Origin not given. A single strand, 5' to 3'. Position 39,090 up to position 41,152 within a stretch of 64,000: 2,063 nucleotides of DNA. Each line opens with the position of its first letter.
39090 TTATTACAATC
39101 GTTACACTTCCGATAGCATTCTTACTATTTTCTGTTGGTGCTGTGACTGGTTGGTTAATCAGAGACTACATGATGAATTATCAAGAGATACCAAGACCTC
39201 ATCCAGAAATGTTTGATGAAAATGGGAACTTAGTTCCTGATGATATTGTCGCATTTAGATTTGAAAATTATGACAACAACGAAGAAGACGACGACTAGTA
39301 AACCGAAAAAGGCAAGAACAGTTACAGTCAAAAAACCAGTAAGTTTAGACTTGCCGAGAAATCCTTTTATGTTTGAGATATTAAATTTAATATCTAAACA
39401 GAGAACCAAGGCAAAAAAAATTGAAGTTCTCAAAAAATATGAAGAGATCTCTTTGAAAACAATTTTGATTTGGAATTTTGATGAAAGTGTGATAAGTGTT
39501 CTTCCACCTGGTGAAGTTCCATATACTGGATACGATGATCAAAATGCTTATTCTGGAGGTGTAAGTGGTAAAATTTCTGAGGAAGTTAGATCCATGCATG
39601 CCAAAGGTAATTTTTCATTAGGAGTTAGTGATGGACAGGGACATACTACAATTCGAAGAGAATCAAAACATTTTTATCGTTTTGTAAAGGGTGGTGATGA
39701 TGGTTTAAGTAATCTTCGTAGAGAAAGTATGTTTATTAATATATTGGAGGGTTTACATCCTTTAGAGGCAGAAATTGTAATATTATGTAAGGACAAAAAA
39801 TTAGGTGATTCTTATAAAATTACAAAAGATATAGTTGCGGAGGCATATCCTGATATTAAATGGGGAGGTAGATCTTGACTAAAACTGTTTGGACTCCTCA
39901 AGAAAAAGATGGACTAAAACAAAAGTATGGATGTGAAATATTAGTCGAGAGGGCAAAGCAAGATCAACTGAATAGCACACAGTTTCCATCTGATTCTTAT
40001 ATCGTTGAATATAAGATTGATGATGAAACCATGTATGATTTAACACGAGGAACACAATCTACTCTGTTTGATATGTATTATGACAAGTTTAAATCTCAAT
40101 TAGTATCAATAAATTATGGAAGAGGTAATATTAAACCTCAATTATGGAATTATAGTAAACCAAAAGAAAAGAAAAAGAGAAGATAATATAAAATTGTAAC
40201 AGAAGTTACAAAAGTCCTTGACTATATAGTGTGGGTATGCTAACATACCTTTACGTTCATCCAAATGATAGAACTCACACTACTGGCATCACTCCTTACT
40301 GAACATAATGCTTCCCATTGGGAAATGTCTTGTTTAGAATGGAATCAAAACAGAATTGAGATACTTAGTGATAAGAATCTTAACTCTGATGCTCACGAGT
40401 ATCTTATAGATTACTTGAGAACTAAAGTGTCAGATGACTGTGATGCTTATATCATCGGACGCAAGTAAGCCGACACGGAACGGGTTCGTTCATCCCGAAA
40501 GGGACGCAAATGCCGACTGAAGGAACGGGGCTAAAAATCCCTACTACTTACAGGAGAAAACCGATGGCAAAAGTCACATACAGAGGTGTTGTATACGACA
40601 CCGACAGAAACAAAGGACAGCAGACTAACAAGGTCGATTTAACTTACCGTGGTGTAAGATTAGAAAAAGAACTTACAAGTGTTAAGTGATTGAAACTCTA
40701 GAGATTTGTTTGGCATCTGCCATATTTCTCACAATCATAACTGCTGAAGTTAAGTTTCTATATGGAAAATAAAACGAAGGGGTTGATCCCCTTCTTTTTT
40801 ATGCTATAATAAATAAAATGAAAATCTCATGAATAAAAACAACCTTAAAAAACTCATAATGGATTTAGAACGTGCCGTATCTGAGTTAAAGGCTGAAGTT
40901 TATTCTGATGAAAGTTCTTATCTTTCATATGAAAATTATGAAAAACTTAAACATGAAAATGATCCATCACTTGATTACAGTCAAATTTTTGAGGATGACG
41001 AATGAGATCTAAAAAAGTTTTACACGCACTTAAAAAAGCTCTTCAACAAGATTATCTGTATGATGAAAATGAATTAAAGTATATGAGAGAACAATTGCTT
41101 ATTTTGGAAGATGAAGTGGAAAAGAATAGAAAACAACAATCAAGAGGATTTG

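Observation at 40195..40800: Nitrogen-sensing cassette: NtcA box, a glutamine-II-like aptamer with an entire ORF in its P2 loop, a second aptamer, and DUF4278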

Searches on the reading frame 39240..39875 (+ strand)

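Call 23: search_protein_families(library=pfam, proteins=[window:39240-39875:+], max_evalue=1)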
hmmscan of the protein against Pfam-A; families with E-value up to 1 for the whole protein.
window:39240-39875:+ (212 aa): 2 families
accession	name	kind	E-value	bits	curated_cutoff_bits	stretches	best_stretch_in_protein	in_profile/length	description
PF20025.4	DUF6433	-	5e-41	139.8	38.9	2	131-189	56-114/115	Family of unknown function (DUF6433)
PF05806.17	Noggin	-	0.062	13.6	24.1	1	68-125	51-108/211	Noggin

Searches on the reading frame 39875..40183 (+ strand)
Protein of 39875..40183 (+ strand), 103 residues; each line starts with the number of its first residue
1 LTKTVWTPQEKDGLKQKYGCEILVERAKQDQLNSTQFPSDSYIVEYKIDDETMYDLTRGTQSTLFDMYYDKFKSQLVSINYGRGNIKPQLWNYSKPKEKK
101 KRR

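Call 23: search_protein_families(library=pfam, proteins=[window:39875-40183:+], max_evalue=1)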
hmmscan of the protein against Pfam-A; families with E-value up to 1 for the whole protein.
window:39875-40183:+ (103 aa): 1 family
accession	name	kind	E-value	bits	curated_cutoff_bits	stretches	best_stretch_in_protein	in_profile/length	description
PF06557.17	DUF1122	-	0.053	13.4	25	1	21-68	71-118/176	Protein of unknown function (DUF1122)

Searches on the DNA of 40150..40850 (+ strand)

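Call 4: search_rna_families(source=window, start=40150, end=40850, threshold=evalue, max_evalue=10, show_alignments=8)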
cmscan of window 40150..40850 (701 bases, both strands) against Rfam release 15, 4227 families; matches with E-value up to 10: 8.
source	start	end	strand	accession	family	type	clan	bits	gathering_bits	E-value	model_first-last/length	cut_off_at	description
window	40485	40531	+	RF01739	Glutamine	Cis-reg; riboswitch;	-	33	35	3.2e-05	1-53/53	no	Glutamine riboswitch aptamer (glnA leader)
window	40752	40800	-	RF02420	Bp1_162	Gene; sRNA;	-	22.2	50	0.29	1-100/100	no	Burkholderia sRNA Bp1_Cand612_SIPHT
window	40484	40531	+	RF01704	Glutamine-II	Cis-reg; riboswitch;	-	21.2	33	0.0073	1-60/60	no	Glutamine-II riboswitch aptamer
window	40720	40799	+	RF02083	OrzO-P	Gene; antitoxin;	-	20.9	60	0.84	1-76/76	no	OrzO-P RNA antitoxin family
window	40710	40807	+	RF02029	sraA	Gene; sRNA;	-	19.4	56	2.8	1-95/95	no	sraA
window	40642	40755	+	RF01202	sn2991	Gene; snRNA; snoRNA; CD-box;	-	17.2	60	3.7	1-98/98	no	Small nucleolar RNA sn2991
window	40765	40838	-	RF02059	STnc50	Gene; sRNA;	-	16.4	55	8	1-84/84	no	Salmonella enterica sRNA STnc40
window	40609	40658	+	RF01690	Bacillaceae-1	Gene; sRNA;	-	14.1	35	9.4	1-67/67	no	Bacillaceae-1 RNA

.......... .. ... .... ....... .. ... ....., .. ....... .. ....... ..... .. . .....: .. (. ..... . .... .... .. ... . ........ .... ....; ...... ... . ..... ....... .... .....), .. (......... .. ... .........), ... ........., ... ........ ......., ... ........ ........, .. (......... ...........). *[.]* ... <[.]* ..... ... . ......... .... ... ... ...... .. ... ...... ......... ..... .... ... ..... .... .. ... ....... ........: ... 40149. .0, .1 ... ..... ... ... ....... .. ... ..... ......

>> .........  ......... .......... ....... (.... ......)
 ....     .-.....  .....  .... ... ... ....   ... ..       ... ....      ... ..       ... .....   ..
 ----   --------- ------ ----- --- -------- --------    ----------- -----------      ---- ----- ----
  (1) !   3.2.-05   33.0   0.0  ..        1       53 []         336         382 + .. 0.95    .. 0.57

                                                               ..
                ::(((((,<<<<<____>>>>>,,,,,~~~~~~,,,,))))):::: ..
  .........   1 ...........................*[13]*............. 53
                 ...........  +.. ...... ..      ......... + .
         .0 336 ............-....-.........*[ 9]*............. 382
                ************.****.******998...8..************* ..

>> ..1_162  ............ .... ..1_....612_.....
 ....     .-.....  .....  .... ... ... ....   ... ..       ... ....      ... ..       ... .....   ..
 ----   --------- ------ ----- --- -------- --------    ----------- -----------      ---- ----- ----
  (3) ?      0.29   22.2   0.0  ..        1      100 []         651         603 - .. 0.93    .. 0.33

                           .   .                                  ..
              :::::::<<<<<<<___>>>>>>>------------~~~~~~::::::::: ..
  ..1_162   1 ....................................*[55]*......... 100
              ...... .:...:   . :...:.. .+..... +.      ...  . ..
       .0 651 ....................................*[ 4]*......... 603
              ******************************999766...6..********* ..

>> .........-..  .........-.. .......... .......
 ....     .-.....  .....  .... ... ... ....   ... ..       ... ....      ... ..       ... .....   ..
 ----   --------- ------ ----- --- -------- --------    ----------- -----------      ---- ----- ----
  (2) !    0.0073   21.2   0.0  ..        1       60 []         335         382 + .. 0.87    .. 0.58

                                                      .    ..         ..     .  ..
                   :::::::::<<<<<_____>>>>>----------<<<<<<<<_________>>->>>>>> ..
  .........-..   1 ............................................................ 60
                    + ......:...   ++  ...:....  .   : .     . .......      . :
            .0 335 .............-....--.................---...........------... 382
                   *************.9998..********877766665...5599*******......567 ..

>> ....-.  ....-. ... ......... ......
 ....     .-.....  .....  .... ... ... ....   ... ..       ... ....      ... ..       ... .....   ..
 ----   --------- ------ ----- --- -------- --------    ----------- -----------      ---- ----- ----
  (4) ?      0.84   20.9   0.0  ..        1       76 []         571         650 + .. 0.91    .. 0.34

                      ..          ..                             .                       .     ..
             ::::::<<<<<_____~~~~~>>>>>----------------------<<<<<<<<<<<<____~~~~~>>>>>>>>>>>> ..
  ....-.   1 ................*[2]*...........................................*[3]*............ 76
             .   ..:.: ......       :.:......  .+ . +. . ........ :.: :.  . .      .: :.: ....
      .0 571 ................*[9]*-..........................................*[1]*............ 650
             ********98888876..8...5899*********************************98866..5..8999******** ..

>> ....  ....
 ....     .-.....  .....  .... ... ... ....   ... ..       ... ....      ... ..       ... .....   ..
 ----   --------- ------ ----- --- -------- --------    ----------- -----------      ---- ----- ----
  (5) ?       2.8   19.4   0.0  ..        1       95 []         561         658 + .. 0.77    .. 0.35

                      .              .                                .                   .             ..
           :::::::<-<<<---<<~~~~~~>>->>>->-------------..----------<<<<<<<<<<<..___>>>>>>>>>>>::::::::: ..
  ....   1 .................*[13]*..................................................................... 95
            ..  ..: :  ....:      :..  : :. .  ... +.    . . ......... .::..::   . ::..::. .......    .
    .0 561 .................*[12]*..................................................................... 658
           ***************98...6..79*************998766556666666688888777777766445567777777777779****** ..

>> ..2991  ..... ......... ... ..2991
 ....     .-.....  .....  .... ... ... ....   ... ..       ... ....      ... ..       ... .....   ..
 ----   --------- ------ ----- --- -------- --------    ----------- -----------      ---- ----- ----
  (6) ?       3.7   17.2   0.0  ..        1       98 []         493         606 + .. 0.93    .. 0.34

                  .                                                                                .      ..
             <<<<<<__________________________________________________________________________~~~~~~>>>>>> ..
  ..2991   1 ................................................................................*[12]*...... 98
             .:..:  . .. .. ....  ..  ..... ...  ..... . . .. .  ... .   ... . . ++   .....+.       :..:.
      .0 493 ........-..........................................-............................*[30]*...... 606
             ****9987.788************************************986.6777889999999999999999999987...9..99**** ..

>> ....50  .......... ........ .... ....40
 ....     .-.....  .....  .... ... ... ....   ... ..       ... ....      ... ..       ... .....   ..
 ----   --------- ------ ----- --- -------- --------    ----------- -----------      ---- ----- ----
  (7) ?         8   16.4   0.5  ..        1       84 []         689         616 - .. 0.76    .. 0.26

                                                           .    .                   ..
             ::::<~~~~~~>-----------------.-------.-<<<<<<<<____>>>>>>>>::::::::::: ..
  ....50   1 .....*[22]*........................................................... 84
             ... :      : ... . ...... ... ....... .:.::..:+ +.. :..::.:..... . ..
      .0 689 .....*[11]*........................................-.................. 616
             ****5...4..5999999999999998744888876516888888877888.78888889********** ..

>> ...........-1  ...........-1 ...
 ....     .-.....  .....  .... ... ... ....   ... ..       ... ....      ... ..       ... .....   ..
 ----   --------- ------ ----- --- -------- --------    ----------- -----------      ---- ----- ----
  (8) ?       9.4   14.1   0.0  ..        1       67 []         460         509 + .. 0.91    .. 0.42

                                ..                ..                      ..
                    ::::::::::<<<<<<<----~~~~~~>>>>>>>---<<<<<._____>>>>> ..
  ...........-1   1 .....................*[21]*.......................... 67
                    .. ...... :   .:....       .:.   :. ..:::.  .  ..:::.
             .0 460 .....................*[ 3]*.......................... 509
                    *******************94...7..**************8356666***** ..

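Call 7: search_dna_similar(query=window:40150-40850:+, collection=phages, mode=distant, max_rows=40)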
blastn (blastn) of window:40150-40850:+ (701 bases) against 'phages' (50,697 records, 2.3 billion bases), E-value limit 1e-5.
Records with a match: 102; places in all: 102; records where one place covers at least 80% of the query: 0.
Best place of each record, by identity: 80-90% 66; 60-80% 36.
By first word of the organism name: Synechococcus 63; Prochlorococcus 20; Cyanophage 11; Marine 8.
By host as written in the record: - 53; Synechococcus sp. MW02 6; Prochlorococcus sp. MED4 4; Prochlorococcus sp. NATL1A 4; Prochlorococcus NATL2A 3; Prochlorococcus marinus NATL2A 3; Parasynechococcus marenigrum WH 8102 3; Synechococcus sp. WH8109 3; and 12 more.
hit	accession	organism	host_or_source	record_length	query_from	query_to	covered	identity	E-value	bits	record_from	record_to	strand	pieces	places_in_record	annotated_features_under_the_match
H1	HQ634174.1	Prochlorococcus phage MED4-213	Prochlorococcus MED4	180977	41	524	68%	83.0%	7e-90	475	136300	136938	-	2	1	hypothetical protein (x2) | PurM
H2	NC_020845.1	Prochlorococcus phage MED4-213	Prochlorococcus MED4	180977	41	524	68%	83.0%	7e-90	475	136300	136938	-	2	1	hypothetical protein (x2) | ferredoxin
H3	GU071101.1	Prochlorococcus phage P-HM1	Prochlorococcus sp. MED4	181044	41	524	68%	82.5%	1e-86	459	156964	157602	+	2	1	hypothetical protein (x3) | purM: phosphoribosylaminoimidazole synthetase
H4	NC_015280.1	Prochlorococcus phage P-HM1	Prochlorococcus sp. MED4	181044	41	524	68%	82.5%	1e-86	459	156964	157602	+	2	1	hypothetical protein (x3) | purM: ferredoxin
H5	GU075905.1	Prochlorococcus phage P-HM2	Prochlorococcus sp. MED4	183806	47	524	67%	83.2%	1e-87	473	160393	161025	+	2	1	hypothetical protein (x3) | glycine dehydrogenase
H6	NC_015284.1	Prochlorococcus phage P-HM2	Prochlorococcus sp. MED4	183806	47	524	67%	83.2%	1e-87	473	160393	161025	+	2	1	hypothetical protein (x3) | glycine dehydrogenase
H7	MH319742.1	Marine virus AG-345-E15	single cell amplified by WGA-X; seawater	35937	31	524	70%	70.3%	6e-46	191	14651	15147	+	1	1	record has no annotation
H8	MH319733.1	Marine virus AG-345-E02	single cell amplified by WGA-X; seawater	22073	105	455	49%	73.7%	9e-25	196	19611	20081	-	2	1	record has no annotation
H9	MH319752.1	Marine virus AG-345-F15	single cell amplified by WGA-X; seawater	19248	105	455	49%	73.4%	9e-25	192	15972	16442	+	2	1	record has no annotation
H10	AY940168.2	Prochlorococcus phage P-SSM4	Prochlorococcus sp. NATL2A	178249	105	452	49%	73.0%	1e-17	189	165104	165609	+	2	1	hypothetical protein (x3)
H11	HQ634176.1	Cyanophage P-RSM3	Prochlorococcus NATL2A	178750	105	452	49%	73.0%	1e-17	189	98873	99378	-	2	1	hypothetical protein (x2)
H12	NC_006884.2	Prochlorococcus phage P-SSM4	Prochlorococcus sp. NATL2A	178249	105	452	49%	73.0%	1e-17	189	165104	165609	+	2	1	hypothetical protein (x3)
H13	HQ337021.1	Prochlorococcus phage P-SSM3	Prochlorococcus marinus NATL2A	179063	105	441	47%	73.0%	5e-16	183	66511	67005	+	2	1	hypothetical protein (x3)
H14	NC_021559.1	Prochlorococcus phage P-SSM3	Prochlorococcus marinus NATL2A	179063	105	441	47%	73.0%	5e-16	183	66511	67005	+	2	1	hypothetical protein (x3)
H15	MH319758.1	Marine virus AG-345-O18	single cell amplified by WGA-X; seawater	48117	40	346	44%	71.8%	7e-33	148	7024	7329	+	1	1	record has no annotation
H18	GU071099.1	Prochlorococcus phage P-RSM4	Prochlorococcus sp. MIT9303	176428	104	347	35%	74.5%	5e-34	151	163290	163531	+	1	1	hypothetical protein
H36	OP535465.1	Synechococcus phage S-CREM1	Synechococcus sp. CB0101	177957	308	457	21%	73.1%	3e-12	80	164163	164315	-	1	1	riboswitch | hypothetical protein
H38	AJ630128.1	Synechococcus phage S-PM2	Synechococcus sp. SynWH7803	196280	305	431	18%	77.9%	1e-16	94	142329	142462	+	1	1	Hypothetical-Protein | belonging to T4-LIKE GC: 872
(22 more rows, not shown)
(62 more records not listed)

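Call 8: get_annotated_region(hit=H1, flank=700)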
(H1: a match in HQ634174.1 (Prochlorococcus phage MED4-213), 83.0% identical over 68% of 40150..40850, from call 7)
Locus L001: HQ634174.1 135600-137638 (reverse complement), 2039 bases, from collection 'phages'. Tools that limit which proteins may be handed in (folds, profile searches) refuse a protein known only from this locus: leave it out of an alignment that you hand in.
description: Cyanophage MED4-213, complete genome.
organism: Prochlorococcus phage MED4-213 (NCBI taxid 889956)
taxonomy: Viruses; Duplodnaviria; Heunggongvirae; Uroviricota; Caudoviricetes; Eurybiavirus; Eurybiavirus MED4213
host: Prochlorococcus MED4; source: ALOHA; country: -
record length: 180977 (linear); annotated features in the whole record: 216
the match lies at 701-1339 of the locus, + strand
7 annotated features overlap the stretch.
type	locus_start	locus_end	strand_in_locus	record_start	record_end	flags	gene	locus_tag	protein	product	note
CDS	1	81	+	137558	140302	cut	-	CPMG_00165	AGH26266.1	glycine dehydrogenase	-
CDS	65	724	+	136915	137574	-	-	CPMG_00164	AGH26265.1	PurM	-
CDS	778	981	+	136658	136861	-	-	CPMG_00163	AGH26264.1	hypothetical protein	-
CDS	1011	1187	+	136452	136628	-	-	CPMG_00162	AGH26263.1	hypothetical protein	-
CDS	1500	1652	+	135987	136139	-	-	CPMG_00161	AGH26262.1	hypothetical protein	-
CDS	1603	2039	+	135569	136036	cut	-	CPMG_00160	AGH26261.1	hypothetical protein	similar to gp202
CDS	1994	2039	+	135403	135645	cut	-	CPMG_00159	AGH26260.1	hypothetical protein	-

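Call 9: get_annotated_region(hit=H5, flank=700)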
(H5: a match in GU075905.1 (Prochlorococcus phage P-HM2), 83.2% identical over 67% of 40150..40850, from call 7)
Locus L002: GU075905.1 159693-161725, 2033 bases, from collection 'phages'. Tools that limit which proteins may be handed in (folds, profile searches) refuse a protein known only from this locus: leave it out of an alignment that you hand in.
description: Prochlorococcus phage P-HM2, complete genome.
organism: Prochlorococcus phage P-HM2 (NCBI taxid 445696)
taxonomy: Viruses; Duplodnaviria; Heunggongvirae; Uroviricota; Caudoviricetes; Eurybiavirus; Eurybiavirus PHM2
host: Prochlorococcus sp. MED4; source: -; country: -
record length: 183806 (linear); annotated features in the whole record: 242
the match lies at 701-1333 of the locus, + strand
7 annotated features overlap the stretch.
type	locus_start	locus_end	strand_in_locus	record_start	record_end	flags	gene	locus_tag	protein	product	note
CDS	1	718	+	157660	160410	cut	-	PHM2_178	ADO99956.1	glycine dehydrogenase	T4-LIKE GC: 540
CDS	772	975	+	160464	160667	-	-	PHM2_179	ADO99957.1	hypothetical protein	T4-LIKE GC: 429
CDS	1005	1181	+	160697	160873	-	-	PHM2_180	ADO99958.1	hypothetical protein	T4-LIKE GC: 541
CDS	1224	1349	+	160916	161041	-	-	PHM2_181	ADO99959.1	hypothetical protein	T4-LIKE GC: 542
CDS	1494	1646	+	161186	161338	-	-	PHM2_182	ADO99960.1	hypothetical protein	T4-LIKE GC: 590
CDS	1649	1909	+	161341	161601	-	-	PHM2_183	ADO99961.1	hypothetical protein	T4-LIKE GC: 591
CDS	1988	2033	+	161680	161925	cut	-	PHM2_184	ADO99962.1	hypothetical protein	T4-LIKE GC: 544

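Call 10: get_annotated_region(hit=H10, flank=700)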
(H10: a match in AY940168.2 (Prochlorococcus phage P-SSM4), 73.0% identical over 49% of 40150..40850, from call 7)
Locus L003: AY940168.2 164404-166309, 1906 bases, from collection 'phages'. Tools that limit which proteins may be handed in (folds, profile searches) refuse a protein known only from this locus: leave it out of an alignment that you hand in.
description: Prochlorococcus phage P-SSM4, complete genome.
organism: Prochlorococcus phage P-SSM4 (NCBI taxid 268747)
taxonomy: Viruses; Duplodnaviria; Heunggongvirae; Uroviricota; Caudoviricetes; Kyanoviridae; Ronodorvirus; Ronodorvirus ssm4
host: Prochlorococcus sp. NATL2A; source: -; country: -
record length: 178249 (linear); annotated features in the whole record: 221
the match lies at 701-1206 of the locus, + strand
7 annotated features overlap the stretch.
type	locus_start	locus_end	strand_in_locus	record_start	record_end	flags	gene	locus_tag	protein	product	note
CDS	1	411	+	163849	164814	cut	pstS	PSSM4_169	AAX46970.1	phosphate transporter subunit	T4-GC: 243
CDS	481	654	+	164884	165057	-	-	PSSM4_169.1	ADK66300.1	hypothetical protein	T4-GC: 428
CDS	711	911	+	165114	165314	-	-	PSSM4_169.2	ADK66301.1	hypothetical protein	T4-GC: 429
CDS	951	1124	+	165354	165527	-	-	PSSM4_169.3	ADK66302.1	hypothetical protein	T4-GC: 430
CDS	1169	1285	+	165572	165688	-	-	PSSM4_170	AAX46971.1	hypothetical protein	T4-GC: 431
CDS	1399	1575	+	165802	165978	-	-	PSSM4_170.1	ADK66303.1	hypothetical protein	T4-GC: 432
CDS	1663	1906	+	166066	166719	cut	talC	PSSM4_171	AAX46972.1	transaldolase-like protein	T4-GC: 239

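Call 11: get_annotated_region(hit=H18, flank=900)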
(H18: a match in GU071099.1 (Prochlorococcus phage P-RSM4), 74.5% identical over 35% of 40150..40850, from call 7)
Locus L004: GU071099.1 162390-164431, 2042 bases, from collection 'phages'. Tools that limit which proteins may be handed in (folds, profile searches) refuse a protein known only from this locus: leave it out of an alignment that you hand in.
description: Prochlorococcus phage P-RSM4, complete genome.
organism: Prochlorococcus phage P-RSM4 (NCBI taxid 444862)
taxonomy: Viruses; Duplodnaviria; Heunggongvirae; Uroviricota; Caudoviricetes; Kyanoviridae; Thaumasvirus; Thaumasvirus stim4
host: Prochlorococcus sp. MIT9303; source: Red Sea; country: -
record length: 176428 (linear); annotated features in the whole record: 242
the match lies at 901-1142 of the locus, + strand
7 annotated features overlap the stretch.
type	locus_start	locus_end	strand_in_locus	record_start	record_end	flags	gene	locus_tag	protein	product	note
CDS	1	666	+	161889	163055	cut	nrdB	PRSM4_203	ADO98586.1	ribonucleotide reductase class Ia beta subunit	T4-LIKE GC: 204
CDS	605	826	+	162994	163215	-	-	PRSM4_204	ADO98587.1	hypothetical protein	T4-LIKE GC: 659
CDS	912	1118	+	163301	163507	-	-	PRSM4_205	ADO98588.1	hypothetical protein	T4-LIKE GC: 429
CDS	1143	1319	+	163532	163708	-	-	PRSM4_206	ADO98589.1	hypothetical protein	T4-LIKE GC: 430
CDS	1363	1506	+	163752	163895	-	-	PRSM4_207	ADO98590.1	hypothetical protein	T4-LIKE GC: 660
CDS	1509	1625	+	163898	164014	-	-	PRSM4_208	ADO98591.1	hypothetical protein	T4-LIKE GC: 661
CDS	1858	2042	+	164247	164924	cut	talC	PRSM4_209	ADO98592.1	transaldolase-like protein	T4-LIKE GC: 239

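Call 78: get_annotated_region(hit=H36, flank=500)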
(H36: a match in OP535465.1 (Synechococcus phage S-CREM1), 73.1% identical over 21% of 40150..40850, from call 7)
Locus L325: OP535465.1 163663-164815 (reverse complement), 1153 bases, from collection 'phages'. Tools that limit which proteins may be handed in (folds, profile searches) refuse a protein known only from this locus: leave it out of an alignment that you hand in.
description: Synechococcus phage S-CREM1, complete genome.
organism: Synechococcus phage S-CREM1 (NCBI taxid 2982919)
taxonomy: Viruses; Duplodnaviria; Heunggongvirae; Uroviricota; Caudoviricetes; Kyanoviridae
host: Synechococcus sp. CB0101; source: -; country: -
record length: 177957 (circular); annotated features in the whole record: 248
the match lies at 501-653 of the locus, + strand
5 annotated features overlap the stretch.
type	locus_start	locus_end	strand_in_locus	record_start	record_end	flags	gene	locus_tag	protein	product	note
CDS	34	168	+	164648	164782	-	-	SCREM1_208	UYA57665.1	hypothetical protein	-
CDS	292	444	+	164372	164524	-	-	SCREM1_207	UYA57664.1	hypothetical protein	-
regulatory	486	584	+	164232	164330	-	-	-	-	riboswitch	glnA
CDS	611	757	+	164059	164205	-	-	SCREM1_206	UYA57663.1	hypothetical protein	-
CDS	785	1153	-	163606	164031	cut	-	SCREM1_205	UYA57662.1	translation repressor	-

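Call 79: get_annotated_region(hit=H38, flank=500)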
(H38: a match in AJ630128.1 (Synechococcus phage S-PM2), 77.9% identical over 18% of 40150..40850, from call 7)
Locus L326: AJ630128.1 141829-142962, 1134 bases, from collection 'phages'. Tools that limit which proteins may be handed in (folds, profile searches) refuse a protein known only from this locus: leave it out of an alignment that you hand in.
description: Bacteriophage S-PM2 complete genome.
organism: Synechococcus phage S-PM2 (NCBI taxid 238854)
taxonomy: Viruses; Duplodnaviria; Heunggongvirae; Uroviricota; Caudoviricetes; Kyanoviridae; Nodensvirus; Nodensvirus spm2
host: Synechococcus sp. SynWH7803; source: sea water; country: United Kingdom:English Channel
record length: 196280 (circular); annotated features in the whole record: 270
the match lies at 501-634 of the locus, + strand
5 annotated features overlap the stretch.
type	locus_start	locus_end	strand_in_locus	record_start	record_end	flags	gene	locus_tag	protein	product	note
CDS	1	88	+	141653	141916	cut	-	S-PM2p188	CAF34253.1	Hypothetical-Protein | belonging to T4-LIKE GC: 871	T4-LIKE GC: 871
CDS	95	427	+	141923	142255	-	SpeD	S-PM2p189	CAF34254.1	SpeD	T4-LIKE GC: 411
CDS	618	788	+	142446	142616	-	-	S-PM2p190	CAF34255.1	Hypothetical-Protein | belonging to T4-LIKE GC: 872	T4-LIKE GC: 872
CDS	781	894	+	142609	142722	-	-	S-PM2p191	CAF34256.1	Hypothetical-Protein | belonging to T4-LIKE GC: 873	T4-LIKE GC: 873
CDS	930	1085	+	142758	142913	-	-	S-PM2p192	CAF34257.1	Hypothetical-Protein | belonging to T4-LIKE GC: 874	T4-LIKE GC: 874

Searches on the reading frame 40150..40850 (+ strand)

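Call 48: search_protein_families(library=phrogs, proteins=[L001:1011-1184:+, L003:951-1121:+], max_evalue=0.01)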
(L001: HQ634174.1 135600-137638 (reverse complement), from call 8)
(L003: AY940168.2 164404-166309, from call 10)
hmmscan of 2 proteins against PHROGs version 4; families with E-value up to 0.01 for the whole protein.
L001:1011-1184:+ (58 aa): 1 family
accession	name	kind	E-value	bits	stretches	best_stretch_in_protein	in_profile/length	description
phrog_504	-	unknown function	3.5e-12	46.8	1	8-56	3-52/53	-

L003:951-1121:+ (57 aa): 1 family
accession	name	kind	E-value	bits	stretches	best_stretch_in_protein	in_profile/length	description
phrog_504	-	unknown function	5.6e-16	59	1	1-55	1-52/53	-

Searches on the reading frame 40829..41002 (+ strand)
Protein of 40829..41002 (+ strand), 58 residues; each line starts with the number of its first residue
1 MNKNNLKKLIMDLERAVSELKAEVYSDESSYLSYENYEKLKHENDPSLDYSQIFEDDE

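Call 23: search_protein_families(library=pfam, proteins=[window:40829-41002:+], max_evalue=1)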
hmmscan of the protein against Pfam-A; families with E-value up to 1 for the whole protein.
window:40829-41002:+ (58 aa): 1 family
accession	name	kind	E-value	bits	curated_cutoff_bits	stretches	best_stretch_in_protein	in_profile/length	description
PF24219.2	DUF7438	-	0.011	16.5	25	1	3-43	6-42/57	Family of unknown function (DUF7438)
